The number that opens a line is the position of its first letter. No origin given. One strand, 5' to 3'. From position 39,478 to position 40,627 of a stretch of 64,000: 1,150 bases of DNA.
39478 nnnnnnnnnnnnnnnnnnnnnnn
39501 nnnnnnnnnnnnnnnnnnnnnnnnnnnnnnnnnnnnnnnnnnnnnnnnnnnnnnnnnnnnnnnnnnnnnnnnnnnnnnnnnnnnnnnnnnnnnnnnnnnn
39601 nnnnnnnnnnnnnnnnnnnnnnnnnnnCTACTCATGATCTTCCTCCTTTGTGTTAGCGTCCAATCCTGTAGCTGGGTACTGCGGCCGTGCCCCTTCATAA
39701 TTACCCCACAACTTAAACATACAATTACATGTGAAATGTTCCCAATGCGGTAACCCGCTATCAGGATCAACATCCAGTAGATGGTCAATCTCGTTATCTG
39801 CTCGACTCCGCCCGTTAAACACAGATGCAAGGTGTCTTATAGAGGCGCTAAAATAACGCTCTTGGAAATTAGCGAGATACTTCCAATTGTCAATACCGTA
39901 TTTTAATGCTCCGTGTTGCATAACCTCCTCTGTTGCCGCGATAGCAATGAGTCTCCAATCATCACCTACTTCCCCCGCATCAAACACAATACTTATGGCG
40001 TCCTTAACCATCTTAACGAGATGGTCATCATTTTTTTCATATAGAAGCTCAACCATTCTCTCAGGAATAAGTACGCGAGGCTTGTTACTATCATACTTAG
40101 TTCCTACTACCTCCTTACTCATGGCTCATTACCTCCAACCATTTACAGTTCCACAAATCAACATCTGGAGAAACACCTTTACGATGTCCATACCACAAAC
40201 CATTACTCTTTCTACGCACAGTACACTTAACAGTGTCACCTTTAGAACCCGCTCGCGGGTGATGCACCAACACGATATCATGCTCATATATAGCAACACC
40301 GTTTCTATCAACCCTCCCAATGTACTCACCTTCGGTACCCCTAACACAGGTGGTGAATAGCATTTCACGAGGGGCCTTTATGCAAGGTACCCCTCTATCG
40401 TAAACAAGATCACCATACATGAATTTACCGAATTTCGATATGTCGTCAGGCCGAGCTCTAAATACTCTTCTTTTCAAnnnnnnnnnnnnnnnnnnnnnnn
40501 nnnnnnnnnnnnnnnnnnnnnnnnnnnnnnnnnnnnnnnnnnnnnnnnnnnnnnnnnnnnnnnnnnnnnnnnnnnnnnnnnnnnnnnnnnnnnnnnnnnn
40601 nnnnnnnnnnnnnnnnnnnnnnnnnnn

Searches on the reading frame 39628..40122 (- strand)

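Call 29: search_protein_families(library=phrogs, proteins=[window:39628-40122:-], max_evalue=0.01)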
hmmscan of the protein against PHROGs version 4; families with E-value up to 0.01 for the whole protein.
window:39628-40122:- (164 aa): 5 families
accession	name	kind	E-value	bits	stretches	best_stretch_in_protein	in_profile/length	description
phrog_801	-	DNA, RNA and nucleotide metabolism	2.2e-15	58.2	1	61-139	118-185/476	dATP / dGTP pyrophosphohydrolase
phrog_5033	-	lysis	2.2e-13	51.5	1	60-138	98-165/178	endolysin; inhibits RNA polymerase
phrog_19680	-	unknown function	3.9e-13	50.9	1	60-137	110-176/188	-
phrog_2252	-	lysis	2e-10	41.8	1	59-136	121-187/285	endolysin; inhibits RNA polymerase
phrog_37590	-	unknown function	1.5e-05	25.2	1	45-136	46-138/341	-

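Call 92: search_protein_families(library=pfam, proteins=[window:39628-40122:-], max_evalue=0.01)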
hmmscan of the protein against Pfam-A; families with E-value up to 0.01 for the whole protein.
window:39628-40122:- (164 aa): 1 family
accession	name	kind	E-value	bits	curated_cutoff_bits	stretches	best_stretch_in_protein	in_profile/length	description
PF18909.5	dGTP_diPhyd_N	-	5.9e-16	58.7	27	1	60-141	21-90/99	dATP/dGTP diphosphohydrolase, N-terminal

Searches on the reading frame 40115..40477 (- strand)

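Call 29: search_protein_families(library=phrogs, proteins=[window:40115-40477:-], max_evalue=0.01)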
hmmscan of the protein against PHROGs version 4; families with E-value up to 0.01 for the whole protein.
window:40115-40477:- (120 aa): 2 families
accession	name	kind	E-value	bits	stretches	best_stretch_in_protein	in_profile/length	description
phrog_98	-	unknown function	0.00015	22.3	1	51-110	76-133/208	-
phrog_8684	-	unknown function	0.00068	20.6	1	47-84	59-96/164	-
